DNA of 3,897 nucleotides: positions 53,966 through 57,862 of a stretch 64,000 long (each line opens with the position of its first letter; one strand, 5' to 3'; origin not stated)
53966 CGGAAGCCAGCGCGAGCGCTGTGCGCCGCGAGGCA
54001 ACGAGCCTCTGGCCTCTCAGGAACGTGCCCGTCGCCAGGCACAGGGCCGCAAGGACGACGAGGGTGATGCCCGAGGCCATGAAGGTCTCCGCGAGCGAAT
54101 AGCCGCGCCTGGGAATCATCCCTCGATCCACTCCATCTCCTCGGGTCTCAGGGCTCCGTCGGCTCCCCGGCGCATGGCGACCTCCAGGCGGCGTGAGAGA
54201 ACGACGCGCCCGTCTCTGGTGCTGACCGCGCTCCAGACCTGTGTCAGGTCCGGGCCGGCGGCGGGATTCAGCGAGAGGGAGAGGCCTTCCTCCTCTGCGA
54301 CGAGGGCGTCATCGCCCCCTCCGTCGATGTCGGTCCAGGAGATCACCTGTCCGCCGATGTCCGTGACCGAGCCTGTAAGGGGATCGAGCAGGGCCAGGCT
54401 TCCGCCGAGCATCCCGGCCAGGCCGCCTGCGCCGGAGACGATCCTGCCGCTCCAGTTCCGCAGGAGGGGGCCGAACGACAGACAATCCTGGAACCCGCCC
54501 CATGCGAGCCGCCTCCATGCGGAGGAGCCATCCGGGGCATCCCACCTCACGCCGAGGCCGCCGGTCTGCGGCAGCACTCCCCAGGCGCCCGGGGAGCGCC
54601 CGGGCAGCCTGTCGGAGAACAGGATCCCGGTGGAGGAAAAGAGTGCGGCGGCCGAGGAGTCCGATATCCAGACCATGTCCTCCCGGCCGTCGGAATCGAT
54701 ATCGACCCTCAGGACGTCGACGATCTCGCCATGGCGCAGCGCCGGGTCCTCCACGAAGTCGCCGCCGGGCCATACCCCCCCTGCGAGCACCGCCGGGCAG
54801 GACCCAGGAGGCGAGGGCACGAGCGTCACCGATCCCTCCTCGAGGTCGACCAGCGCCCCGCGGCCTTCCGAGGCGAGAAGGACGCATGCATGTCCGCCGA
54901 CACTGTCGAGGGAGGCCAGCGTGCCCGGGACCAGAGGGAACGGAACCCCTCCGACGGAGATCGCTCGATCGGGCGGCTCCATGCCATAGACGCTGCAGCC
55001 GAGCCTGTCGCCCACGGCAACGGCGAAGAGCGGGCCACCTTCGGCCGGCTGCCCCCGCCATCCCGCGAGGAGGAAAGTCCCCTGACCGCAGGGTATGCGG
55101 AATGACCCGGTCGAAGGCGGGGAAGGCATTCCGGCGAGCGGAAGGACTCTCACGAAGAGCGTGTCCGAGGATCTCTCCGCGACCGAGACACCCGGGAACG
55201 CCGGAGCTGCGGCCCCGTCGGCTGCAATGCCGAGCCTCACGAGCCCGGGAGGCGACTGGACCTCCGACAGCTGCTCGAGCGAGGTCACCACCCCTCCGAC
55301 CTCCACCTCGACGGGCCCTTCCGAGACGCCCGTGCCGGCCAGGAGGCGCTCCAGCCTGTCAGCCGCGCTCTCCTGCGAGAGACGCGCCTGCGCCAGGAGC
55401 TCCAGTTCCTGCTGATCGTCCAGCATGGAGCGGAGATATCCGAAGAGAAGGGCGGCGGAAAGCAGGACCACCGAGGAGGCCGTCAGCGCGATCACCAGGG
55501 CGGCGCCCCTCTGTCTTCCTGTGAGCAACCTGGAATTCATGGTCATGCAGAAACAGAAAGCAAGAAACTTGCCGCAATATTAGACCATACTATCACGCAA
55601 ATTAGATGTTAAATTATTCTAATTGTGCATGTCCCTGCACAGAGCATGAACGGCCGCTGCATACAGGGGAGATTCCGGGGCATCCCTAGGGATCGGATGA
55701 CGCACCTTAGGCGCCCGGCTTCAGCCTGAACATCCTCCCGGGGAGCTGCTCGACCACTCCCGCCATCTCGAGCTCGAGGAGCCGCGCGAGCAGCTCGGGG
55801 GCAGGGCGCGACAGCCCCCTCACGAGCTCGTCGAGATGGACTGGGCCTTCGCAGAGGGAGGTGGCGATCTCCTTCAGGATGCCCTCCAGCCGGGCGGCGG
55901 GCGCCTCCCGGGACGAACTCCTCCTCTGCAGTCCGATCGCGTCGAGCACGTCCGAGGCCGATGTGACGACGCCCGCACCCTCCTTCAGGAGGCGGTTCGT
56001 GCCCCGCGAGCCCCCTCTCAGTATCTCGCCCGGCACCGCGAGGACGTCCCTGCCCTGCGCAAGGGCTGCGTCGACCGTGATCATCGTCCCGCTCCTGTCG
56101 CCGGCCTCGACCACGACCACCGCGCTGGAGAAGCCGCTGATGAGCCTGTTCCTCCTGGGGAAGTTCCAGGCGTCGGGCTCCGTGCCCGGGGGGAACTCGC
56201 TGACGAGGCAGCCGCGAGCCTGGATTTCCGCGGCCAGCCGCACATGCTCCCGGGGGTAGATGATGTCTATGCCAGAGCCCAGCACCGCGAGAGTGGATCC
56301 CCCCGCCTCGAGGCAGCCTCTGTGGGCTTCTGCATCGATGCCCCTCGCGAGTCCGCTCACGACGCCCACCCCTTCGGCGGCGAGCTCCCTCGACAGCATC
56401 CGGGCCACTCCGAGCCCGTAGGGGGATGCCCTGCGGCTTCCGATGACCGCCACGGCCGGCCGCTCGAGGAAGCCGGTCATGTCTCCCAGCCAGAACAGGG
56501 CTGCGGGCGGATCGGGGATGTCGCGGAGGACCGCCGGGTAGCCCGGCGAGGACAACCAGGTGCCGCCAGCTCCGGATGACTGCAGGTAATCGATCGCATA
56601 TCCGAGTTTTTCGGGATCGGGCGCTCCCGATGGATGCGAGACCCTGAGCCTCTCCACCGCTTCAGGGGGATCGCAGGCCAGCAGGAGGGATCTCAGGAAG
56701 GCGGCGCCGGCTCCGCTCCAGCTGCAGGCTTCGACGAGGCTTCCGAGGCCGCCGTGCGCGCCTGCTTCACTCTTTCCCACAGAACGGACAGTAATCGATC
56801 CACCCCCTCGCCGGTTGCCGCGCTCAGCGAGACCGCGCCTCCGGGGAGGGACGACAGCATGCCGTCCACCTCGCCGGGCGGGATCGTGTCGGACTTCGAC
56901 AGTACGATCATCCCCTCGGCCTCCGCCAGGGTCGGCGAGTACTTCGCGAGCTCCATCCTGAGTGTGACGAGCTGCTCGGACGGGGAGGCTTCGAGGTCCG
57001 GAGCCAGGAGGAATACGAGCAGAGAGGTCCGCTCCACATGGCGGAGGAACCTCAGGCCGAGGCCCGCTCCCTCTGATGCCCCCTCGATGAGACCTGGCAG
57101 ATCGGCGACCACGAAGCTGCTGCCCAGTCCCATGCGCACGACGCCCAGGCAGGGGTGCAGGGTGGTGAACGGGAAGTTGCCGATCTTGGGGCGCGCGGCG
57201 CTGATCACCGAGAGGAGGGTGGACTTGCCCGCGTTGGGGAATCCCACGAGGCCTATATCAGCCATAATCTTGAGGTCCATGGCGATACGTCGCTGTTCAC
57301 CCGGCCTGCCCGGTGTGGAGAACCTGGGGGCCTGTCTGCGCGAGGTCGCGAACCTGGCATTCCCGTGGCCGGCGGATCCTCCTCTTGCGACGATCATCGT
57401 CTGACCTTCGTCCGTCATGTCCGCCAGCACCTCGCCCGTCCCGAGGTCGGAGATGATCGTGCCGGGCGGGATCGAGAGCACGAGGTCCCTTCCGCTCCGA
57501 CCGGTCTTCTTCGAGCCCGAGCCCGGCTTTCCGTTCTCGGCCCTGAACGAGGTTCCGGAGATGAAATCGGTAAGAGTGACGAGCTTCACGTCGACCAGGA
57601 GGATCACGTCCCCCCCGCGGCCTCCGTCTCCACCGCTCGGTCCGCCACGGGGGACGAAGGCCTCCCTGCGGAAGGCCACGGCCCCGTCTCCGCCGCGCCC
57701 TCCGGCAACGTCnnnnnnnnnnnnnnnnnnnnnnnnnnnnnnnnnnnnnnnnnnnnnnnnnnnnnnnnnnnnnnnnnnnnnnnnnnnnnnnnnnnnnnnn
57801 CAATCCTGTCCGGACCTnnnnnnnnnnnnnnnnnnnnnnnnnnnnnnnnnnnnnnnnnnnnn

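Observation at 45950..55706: Seven-gene pseudopilin operon containing a 1297-aa giant prepilin and three PilX-like pilins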

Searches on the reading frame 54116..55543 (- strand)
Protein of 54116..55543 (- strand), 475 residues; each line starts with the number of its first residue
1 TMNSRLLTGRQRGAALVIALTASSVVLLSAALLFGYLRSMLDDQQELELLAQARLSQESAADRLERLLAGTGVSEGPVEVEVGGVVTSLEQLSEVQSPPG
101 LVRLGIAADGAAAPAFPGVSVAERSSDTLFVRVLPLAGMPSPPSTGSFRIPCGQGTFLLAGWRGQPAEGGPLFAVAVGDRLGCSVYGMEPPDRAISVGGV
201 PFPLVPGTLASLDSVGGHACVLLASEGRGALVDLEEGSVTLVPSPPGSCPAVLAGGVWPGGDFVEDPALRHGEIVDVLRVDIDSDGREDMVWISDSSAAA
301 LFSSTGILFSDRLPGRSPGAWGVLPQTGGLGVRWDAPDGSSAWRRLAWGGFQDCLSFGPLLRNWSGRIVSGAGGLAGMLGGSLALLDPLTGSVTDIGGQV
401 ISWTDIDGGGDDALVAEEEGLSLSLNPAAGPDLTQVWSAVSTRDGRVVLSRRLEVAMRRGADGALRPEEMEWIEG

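Call 5: search_protein_families(library=pfam, proteins=[window:54116-55543:-], max_evalue=1)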
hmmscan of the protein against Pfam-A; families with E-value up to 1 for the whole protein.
window:54116-55543:- (475 aa): 1 family
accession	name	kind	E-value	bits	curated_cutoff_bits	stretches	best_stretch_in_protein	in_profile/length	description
PF13517.12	FG-GAP_3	-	0.22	12.6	26.9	1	281-306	1-27/61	FG-GAP-like repeat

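Call 6: search_protein_families(library=ncbifam, proteins=[window:54116-55543:-], max_evalue=1)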
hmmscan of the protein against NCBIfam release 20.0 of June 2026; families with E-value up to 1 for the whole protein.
window:54116-55543:- (475 aa): 1 family
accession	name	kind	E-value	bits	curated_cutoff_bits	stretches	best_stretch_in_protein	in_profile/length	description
NF037980.1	T2SS_GspK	equivalog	0.088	12.3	130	1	11-70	1-60/307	type II secretion system minor pseudopilin GspK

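Call 47: find_homologous_proteins(query=window:54116-55543:-)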
Query window:54116-55543:- (475 aa): 2 proteins with E <= 0.001 among 8000 candidates.
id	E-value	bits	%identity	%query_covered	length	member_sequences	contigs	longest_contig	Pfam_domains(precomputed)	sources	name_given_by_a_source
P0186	0.0e+0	1024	100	100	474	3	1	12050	-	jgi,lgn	jgi:hypothetical protein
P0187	1.3e-47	181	33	93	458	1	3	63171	-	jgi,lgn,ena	-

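Call 76: search_protein_families(library=pfam, alignment_id=A4, max_evalue=1)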
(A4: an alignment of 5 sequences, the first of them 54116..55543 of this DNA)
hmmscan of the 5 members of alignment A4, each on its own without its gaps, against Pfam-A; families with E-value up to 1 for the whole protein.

A. member 1, window:54116-55543:- (475 aa): 1 family
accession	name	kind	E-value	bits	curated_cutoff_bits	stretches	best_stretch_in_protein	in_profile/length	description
PF13517.12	FG-GAP_3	-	0.22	12.6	26.9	1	281-306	1-27/61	FG-GAP-like repeat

B. families by the number of members that match (of 5 scanned): 5 families
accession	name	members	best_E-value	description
PF13517.12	FG-GAP_3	4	0.0015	FG-GAP-like repeat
PF01839.29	FG-GAP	2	0.018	FG-GAP repeat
PF24003.1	DUF7319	1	0.13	Domain of unknown function (DUF7319)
PF02412.23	TSP_3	1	0.19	Thrombospondin type 3 repeat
PF20615.3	DUF6802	1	0.2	Family of unknown function (DUF6802)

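Call 109: search_solved_structures(query=A4, max_evalue=10)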
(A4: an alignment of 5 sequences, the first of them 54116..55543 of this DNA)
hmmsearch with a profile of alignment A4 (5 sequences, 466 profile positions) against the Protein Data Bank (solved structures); distinct sequences matched with E-value up to 10: 2.
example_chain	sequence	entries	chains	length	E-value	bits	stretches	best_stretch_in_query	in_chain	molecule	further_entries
8w20_C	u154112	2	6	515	3.3e-06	29.3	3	248-299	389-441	Secreted esterase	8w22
9etn_A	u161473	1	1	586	0.082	14.8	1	262-291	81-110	Cartilage acidic protein 1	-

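Call 110: search_solved_structures(query=A4, max_evalue=0.1, show_alignments=2)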
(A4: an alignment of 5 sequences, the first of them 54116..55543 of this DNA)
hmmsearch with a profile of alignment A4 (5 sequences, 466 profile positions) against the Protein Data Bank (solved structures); distinct sequences matched with E-value up to 0.1: 2.
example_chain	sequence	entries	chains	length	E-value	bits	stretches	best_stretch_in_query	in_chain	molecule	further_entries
8w20_C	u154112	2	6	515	3.3e-06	29.3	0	248-299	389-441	Secreted esterase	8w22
9etn_A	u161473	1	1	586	0.082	14.8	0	262-291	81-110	Cartilage acidic protein 1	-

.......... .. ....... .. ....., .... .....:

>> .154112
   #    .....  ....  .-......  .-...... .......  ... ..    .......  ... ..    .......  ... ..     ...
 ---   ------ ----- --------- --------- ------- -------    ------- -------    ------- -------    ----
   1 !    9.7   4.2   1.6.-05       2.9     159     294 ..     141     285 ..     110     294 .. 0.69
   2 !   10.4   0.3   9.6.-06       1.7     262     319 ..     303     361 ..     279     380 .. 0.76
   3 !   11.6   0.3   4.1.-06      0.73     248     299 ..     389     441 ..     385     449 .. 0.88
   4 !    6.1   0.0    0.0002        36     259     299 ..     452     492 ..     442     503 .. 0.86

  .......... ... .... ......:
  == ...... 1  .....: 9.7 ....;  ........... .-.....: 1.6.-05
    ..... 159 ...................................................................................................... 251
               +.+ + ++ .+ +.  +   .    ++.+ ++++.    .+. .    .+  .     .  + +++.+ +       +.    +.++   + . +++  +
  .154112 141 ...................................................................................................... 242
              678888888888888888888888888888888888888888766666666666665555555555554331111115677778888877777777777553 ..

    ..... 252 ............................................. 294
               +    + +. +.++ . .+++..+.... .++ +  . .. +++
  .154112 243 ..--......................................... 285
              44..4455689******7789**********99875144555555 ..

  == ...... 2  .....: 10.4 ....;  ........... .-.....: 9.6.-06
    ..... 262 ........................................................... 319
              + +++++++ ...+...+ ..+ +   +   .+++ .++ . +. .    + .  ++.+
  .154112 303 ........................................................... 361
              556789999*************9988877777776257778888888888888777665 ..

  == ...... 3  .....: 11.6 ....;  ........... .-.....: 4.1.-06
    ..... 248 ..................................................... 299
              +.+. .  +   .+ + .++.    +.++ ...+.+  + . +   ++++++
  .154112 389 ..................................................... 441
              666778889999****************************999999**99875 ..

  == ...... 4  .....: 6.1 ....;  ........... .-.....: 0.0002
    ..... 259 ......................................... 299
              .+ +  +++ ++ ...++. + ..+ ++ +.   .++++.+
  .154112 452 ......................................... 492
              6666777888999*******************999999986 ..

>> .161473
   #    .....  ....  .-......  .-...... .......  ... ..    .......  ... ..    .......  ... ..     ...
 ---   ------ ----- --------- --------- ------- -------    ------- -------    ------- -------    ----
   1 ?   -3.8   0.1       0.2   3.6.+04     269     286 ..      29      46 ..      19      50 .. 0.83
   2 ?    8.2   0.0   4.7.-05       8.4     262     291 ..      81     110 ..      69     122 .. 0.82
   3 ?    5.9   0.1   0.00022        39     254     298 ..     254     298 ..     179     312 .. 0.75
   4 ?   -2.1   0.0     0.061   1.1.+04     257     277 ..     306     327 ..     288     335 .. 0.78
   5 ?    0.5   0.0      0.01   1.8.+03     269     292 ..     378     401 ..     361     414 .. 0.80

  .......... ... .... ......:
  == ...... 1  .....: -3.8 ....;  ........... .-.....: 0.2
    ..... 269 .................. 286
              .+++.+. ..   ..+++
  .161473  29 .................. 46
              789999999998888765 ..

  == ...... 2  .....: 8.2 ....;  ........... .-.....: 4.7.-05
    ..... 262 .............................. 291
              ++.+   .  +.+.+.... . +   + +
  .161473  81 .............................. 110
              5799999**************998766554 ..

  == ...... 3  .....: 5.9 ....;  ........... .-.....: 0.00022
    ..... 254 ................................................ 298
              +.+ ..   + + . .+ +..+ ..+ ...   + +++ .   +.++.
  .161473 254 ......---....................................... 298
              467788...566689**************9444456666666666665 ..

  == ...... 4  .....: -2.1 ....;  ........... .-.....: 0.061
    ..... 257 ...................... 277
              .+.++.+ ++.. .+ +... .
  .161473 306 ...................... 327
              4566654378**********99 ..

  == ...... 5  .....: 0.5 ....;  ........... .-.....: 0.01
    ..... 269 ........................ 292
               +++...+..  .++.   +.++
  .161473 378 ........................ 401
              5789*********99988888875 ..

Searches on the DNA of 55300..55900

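Call 104: search_rna_families(source=window, start=55300, end=55900, threshold=evalue, max_evalue=1)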
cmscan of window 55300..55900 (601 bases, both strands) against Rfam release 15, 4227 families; matches with E-value up to 1: 1.
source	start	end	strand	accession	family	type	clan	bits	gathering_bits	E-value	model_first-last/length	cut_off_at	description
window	55400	55567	-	RF02177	SMCR2_1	Gene; lncRNA;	-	19.5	50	0.32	1-159/159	no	Smith-Magenis syndrome chromosome region, candidate 2 conserved region 1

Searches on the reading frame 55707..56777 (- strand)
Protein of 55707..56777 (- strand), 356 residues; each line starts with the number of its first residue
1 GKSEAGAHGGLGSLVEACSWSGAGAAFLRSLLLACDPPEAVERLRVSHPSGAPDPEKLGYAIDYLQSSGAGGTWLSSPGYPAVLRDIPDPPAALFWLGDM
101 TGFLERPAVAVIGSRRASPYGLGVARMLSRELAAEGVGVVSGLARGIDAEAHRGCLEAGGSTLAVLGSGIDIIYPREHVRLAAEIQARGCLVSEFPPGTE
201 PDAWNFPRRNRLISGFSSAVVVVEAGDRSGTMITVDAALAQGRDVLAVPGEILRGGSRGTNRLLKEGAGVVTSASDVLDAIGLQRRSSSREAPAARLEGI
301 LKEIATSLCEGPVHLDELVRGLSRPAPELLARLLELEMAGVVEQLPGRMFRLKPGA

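Call 16: search_protein_families(library=pfam, proteins=[window:55707-56777:-], max_evalue=0.001)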
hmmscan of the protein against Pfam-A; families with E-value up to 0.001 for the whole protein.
window:55707-56777:- (356 aa): 3 families
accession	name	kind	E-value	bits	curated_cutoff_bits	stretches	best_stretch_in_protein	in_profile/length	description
PF02481.21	DNA_processg_A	-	1.3e-73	247.1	29.6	1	74-272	11-211/212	DNA recombination-mediator protein A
PF17782.7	DprA_WH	-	1e-12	48.3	22.9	1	290-347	3-60/61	DprA winged helix domain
PF18306.6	LDcluster4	-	8.6e-07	29.1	26.3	1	108-166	3-62/151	SLOG cluster4 family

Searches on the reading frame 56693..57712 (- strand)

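Call 42: search_protein_families(library=pfam, proteins=[window:56693-57712:-], max_evalue=0.0001)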
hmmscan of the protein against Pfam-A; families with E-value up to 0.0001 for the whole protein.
window:56693-57712:- (339 aa): 3 families
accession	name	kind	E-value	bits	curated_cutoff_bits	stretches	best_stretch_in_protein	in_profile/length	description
PF01018.28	GTP1_OBG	-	1.5e-52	177.8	27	1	2-149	8-155/155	GTP1/OBG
PF01926.29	MMR_HSR1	-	2.1e-19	70.1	21.9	1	153-259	2-100/113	50S ribosome-binding GTPase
PF02421.24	FeoB_N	-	1.7e-08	34.5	27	1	153-208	3-57/156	Ferrous iron transport protein B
